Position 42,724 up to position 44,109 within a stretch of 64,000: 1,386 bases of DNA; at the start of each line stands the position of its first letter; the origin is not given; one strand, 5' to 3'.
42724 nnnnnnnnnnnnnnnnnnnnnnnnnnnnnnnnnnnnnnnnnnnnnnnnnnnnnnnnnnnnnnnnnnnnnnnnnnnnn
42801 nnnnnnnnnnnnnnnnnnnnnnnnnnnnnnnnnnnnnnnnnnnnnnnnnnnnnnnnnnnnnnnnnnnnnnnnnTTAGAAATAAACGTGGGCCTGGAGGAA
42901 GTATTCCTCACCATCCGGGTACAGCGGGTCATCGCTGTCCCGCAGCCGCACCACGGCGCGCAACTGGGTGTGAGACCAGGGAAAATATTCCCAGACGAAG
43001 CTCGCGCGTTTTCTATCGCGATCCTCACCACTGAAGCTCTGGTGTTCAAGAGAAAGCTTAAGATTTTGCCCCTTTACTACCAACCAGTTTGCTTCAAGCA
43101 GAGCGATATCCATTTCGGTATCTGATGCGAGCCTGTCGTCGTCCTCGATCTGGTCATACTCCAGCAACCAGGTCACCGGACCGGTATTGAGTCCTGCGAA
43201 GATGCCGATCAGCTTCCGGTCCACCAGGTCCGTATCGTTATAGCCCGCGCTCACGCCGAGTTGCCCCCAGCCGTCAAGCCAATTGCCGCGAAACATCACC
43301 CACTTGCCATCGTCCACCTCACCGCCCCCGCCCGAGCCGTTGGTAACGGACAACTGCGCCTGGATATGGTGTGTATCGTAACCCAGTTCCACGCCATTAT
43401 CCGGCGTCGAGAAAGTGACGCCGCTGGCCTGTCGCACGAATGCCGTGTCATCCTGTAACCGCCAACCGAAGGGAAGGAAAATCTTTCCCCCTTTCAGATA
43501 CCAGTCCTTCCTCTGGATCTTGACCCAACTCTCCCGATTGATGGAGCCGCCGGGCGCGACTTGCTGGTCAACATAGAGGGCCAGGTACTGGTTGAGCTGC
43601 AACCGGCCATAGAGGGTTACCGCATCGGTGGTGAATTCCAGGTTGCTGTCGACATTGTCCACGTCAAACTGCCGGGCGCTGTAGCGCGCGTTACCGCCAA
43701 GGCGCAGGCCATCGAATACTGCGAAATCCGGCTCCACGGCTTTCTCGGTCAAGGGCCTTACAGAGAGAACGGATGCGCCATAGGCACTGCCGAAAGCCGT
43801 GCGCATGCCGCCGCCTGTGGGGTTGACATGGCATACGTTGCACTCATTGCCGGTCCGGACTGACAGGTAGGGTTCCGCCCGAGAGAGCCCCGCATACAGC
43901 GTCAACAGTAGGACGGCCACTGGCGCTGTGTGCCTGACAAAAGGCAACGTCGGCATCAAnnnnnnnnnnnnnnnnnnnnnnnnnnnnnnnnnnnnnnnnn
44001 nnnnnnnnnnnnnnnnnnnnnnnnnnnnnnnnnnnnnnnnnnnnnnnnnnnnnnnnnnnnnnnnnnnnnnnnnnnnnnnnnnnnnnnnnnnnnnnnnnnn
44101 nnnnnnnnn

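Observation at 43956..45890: Unusual lipoprotein with three CHRD domains, an Ig-like domain, a (PE)6 linker and a cytochrome-like domain with non-canonical C-X4-CH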

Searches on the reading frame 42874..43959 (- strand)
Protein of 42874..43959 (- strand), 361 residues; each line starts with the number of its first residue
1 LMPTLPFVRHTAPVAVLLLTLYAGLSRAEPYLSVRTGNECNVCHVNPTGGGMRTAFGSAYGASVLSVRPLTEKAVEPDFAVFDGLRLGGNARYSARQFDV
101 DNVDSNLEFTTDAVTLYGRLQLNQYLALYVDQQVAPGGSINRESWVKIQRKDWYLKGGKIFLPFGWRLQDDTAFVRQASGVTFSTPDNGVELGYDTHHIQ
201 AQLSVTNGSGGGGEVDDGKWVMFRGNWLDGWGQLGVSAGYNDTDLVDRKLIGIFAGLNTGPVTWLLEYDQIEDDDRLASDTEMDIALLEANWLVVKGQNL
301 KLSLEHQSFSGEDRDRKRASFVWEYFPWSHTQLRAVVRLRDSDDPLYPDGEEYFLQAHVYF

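Call 3: search_protein_families(library=pfam, proteins=[window:42874-43959:-], max_evalue=0.1)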
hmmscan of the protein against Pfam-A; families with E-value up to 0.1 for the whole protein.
window:42874-43959:- (361 aa): 1 family
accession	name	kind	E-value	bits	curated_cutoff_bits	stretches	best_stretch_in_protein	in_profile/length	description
PF13609.12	Porin_4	-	6.5e-05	23.3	27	1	172-335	128-300/310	Gram-negative porin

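Call 4: search_protein_families(library=ncbifam, proteins=[window:42874-43959:-], max_evalue=0.1)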
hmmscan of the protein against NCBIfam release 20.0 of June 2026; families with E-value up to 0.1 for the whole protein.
window:42874-43959:- (361 aa): 1 family
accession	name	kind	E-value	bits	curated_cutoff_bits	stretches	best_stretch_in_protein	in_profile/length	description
NF033652.1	LbtU_sider_porin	subfamily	0.052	13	90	1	143-210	64-132/327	LbtU family siderophore porin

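Call 5: search_protein_families(library=pfam, proteins=[window:42877-43875:-], max_evalue=10)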
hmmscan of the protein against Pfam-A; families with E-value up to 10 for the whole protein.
seq(333 aa): 2 families
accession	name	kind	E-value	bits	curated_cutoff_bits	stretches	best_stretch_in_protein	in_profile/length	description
PF13609.12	Porin_4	-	4.9e-05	23.7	27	1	144-307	128-300/310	Gram-negative porin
PF13505.12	OMP_b-brl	-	1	9.9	28.7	1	58-156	57-156/175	Outer membrane protein beta-barrel domain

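Call 15: find_homologous_proteins(query=window:42874-43959:-, max_evalue=0.001)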
Query window:42874-43959:- (361 aa): 717 proteins with E <= 0.001 among 5258 candidates; the best 120 are listed.
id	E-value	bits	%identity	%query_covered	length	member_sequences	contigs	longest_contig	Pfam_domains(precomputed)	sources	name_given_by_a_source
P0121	5.2e-247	837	100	100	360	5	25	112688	-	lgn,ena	-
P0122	1.6e-158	546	66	98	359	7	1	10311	PF13609.13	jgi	jgi:hypothetical protein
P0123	1.3e-156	539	64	98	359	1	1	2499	-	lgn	-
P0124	3.2e-146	505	64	96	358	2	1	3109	-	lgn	-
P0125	1.4e-145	503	62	93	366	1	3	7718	-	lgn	-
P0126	3.1e-145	502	63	93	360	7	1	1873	-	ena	-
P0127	4.4e-145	501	63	93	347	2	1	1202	-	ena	-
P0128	1.3e-144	500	61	96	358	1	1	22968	-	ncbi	-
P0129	8.4e-144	497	60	98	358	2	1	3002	-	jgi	-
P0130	2.9e-143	495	61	98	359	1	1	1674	-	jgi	-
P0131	6.0e-142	491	59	98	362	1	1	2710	-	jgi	-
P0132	1.9e-136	473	57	93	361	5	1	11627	-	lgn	-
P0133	2.6e-136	473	60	93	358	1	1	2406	-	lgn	-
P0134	3.3e-136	472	60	93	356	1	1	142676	-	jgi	-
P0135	1.5e-135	470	60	92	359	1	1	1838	-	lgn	-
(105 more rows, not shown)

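Call 43: predict_structure(alignment_id=A3)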
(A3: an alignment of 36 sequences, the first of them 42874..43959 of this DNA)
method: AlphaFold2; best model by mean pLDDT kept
length: 361 residues; sequences in the alignment: 36
mean_pLDDT: 85.4   pTM: 0.81
mean pLDDT of the five models: 85.4, 85.3, 85.0, 84.3, 79.5
residues with pLDDT >= 90: 207; 70-90: 103; 50-70: 35; < 50: 16
segments of 3 or more residues with pLDDT < 50: 21-28, 73-77
pLDDT, mean of each block of 10 residues (from residue 1): 52 66 39 81 73 80 80 50 82 93 87 93 93 90 94 95 86 90 89 94 88 69 94 95 89 96 96 89 97 93 97 95 93 95 91 94 84
secondary structure, 60 per line:
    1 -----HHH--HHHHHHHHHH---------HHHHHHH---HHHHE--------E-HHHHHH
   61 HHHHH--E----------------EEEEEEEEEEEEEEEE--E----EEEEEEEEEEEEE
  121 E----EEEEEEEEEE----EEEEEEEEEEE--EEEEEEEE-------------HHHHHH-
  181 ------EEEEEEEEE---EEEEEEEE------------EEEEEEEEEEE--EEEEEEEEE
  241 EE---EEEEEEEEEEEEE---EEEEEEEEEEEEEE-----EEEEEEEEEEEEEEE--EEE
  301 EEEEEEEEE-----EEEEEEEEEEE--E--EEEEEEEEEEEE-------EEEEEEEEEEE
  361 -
elements in order: H11-20 H30-36 H40-43 H55-65 E85-100 E108-121 E126-135 E140-150 E153-160 H174-179 E187-195 E199-206 E219-229 E232-242 E246-258 E262-275 E281-295 E298-309 E315-325 E331-342 E350-360

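Call 45: fold_search(model_id=the predicted structure, library=pdb)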
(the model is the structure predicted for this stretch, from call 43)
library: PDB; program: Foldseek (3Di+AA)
matches with E <= 10: 1001; with E <= 0.001: 246
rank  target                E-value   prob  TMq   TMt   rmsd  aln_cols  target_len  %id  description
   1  6ehe                  1.3e-13  1.00  0.63  0.74   4.1       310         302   14  OmpTdeltaL8 (loop L8 deletion mutant of OmpT), an outer membrane protein of Vibrio cholerae (released 2018-04-25)
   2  5mdo_A                2.8e-13  1.00  0.65  0.68   4.5       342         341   15  Crystal structure of in vitro folded Chitoporin VhChip from Vibrio harveyi (crystal form I) (released 2017-12-20)
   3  5mdq_A                3.1e-13  1.00  0.65  0.67   6.2       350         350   14  Crystal structure of outer membrane expressed Chitoporin VhChip from Vibrio harveyi (released 2017-12-20)
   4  2o4v_A                2.2e-12  1.00  0.66  0.58   4.8       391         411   12  An arginine ladder in OprP mediates phosphate specific transfer across the outer membrane (released 2006-12-26)
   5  7eqm_A                2.2e-12  1.00  0.65  0.70   4.5       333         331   14  Apo Truncated VhChiP (Delta 1-19) (released 2022-08-10)
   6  6ehf                  2.6e-12  1.00  0.62  0.69   4.5       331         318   13  OmpT (in-vitro folded), an outer membrane protein Vibrio cholerae (trimer form) (released 2018-04-25)
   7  3wi4                  3.3e-12  1.00  0.60  0.69   5.0       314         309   11  Crystal structure of wild-type PorB from Neisseria meningitidis serogroup B (released 2014-01-01)
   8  5oyk                  4.3e-12  1.00  0.59  0.67   4.8       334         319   12  Outer-membrane expressed OmpT of Vibrio cholerae (released 2018-04-25)
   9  8jto                  5.8e-12  1.00  0.61  0.63   5.0       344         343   13  Outer membrane porin of Burkholderia pseudomallei (BpsOmp38) in complex with ceftazidime (released 2024-06-26)
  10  1e54_A                8.8e-12  1.00  0.60  0.65   5.4       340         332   14  Anion-selective porin from Comamonas acidovorans (released 2001-07-12)
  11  2fgq                  9.2e-12  1.00  0.60  0.65   5.2       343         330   14  High resolution X-ray structure of Omp32 in complex with malate (released 2006-01-31)
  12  4rjx                  1.4e-11  1.00  0.65  0.56   4.1       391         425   12  Crystal structure of the OprO mutant protein F62Y/D114Y (released 2015-10-21)
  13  3wi5                  1.5e-11  1.00  0.60  0.69   5.0       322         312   11  Crystal structure of the Loop 7 mutant PorB from Neisseria meningitidis serogroup B (released 2014-01-01)
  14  4rjw                  2.1e-11  1.00  0.65  0.56   4.3       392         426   12  Crystal structure of Pseudomonas aeruginosa OprO (released 2015-10-21)
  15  6ehd                  3.9e-11  1.00  0.60  0.67   5.2       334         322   13  OmpT (in-vitro folded), an outer membrane protein of Vibrio cholerae (released 2018-04-25)
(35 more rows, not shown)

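Call 66: find_encoding_contigs(protein=P0121, flank=10000, max_places=4)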
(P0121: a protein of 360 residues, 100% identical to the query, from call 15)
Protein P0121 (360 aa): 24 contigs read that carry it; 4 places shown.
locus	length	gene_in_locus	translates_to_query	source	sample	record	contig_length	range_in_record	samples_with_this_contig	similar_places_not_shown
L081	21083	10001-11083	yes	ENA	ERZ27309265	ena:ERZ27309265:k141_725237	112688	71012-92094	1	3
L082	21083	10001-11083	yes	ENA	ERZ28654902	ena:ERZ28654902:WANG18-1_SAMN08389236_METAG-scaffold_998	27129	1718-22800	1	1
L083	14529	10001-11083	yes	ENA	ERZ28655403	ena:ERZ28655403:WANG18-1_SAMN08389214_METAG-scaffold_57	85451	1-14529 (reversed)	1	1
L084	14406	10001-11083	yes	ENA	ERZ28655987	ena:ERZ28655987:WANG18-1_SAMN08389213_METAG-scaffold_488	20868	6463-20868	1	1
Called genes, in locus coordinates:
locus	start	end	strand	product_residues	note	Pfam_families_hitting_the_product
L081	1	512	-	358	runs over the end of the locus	PF01073:3Beta_HSD, PF01370:Epimerase, PF02719:Polysacc_synt_2, PF04321:RmlD_sub_bind, PF07993:NAD_binding_4, PF16363:GDP_Man_Dehyd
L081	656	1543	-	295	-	PF01370:Epimerase, PF04321:RmlD_sub_bind, PF02719:Polysacc_synt_2 (weak), PF16363:GDP_Man_Dehyd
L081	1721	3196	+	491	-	-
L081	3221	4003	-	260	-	-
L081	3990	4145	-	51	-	-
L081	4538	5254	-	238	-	PF09694:Gcw_chp (weak)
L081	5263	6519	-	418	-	PF00082:Peptidase_S8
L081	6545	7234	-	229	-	PF13490:zf-HC2 (weak)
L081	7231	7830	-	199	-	PF04542:Sigma70_r2, PF07638:Sigma70_ECF, PF08281:Sigma70_r4_2, PF04545:Sigma70_r4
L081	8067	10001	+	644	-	-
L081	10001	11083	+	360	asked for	-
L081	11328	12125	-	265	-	PF01636:APH (faint), PF06293:Kdo (weak), PF00069:Pkinase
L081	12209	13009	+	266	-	PF06293:Kdo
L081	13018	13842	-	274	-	PF06293:Kdo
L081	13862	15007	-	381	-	PF20706:GT4-conflict, PF13439:Glyco_transf_4 (weak), PF13579:Glyco_trans_4_4 (weak), PF00534:Glycos_transf_1, PF13692:Glyco_trans_1_4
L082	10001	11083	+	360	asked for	-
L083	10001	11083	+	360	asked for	-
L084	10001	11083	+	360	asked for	-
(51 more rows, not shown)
